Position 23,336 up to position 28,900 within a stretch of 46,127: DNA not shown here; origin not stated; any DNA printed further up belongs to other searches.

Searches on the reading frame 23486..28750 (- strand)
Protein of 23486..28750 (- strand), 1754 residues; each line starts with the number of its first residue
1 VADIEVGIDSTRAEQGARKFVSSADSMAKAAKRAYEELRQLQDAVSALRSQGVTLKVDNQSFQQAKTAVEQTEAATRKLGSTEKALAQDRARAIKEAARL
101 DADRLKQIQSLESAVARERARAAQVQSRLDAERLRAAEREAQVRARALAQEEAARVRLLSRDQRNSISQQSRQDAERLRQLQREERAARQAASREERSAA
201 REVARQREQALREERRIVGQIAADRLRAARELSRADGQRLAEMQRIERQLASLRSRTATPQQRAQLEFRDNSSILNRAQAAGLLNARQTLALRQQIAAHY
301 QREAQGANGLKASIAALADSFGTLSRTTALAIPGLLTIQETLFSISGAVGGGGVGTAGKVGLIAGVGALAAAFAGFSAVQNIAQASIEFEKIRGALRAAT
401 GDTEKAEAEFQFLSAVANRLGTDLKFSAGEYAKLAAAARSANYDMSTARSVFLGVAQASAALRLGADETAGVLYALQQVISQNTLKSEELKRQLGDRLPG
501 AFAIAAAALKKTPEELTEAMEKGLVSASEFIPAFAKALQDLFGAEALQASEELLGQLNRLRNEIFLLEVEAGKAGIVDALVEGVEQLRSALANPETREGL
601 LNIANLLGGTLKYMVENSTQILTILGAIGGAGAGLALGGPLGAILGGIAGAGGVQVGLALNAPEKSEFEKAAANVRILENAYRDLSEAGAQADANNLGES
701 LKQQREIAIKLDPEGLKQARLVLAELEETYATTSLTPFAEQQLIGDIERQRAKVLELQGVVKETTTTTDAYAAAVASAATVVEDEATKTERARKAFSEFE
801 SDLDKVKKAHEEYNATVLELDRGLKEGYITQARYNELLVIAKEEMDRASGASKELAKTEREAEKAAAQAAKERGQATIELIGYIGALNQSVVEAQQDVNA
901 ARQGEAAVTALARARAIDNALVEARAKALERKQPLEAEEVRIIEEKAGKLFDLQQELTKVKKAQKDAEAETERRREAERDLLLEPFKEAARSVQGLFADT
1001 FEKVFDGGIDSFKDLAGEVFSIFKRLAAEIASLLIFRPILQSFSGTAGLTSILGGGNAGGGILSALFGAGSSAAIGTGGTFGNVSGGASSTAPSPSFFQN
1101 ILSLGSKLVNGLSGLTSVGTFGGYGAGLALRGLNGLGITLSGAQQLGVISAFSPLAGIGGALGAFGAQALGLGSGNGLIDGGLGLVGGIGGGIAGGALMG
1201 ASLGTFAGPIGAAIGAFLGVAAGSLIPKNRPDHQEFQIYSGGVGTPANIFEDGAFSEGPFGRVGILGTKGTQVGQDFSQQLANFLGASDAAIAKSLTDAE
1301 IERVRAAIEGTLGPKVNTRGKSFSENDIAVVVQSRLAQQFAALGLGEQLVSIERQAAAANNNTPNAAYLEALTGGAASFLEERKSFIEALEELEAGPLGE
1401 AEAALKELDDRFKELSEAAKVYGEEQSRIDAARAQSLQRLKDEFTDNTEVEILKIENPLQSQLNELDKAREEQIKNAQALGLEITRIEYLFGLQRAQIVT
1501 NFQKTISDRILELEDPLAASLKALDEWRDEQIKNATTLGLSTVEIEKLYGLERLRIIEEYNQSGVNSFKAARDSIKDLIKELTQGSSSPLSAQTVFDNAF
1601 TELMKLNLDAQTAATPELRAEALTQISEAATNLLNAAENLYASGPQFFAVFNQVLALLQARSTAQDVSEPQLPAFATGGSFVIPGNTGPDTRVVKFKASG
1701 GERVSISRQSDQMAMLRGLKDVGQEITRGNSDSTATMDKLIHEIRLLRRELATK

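Call 37: search_protein_families(library=phrogs, proteins=[window:23486-28750:-], max_evalue=0.001)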
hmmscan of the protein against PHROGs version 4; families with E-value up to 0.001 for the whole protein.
window:23486-28750:- (1754 aa): 16 families
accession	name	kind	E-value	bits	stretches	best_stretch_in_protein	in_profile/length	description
phrog_2335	-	tail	1e-39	137.3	1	26-643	147-754/1536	tail length tape measure protein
phrog_9807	-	tail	1.4e-32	113.2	1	377-616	326-576/1972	tail length tape measure protein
phrog_18891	-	tail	1.1e-24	87.5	1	74-580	50-466/1191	tail length tape measure protein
phrog_25927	-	tail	2.7e-22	80.3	1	366-581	164-388/625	tail length tape measure protein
phrog_7817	-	unknown function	1.5e-19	71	1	368-542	296-469/742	-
phrog_33615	-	unknown function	2.3e-19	69.6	1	353-581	249-486/1395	-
phrog_28779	-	tail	9.2e-17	61.8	1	367-542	202-382/677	tail length tape measure protein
phrog_5255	-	tail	4.3e-16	59.8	1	53-538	13-481/800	tail length tape measure protein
phrog_35923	-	tail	7.1e-13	49.4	1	366-482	228-343/347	tail length tape measure protein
phrog_9766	-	tail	3.1e-11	44.1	1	367-484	223-339/342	tail length tape measure protein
phrog_4036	-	tail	6.8e-11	42.6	1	366-542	245-418/749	tail length tape measure protein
phrog_1107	-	tail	8.1e-09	34.9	1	368-497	186-317/1252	tail length tape measure protein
phrog_339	-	tail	3.1e-08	33.3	1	363-774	53-418/1123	tail length tape measure protein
phrog_3336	-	tail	1.3e-06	28.3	1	351-641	59-317/1051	tail length tape measure protein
phrog_1716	-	tail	2e-06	27.6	1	357-970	67-629/943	tail length tape measure protein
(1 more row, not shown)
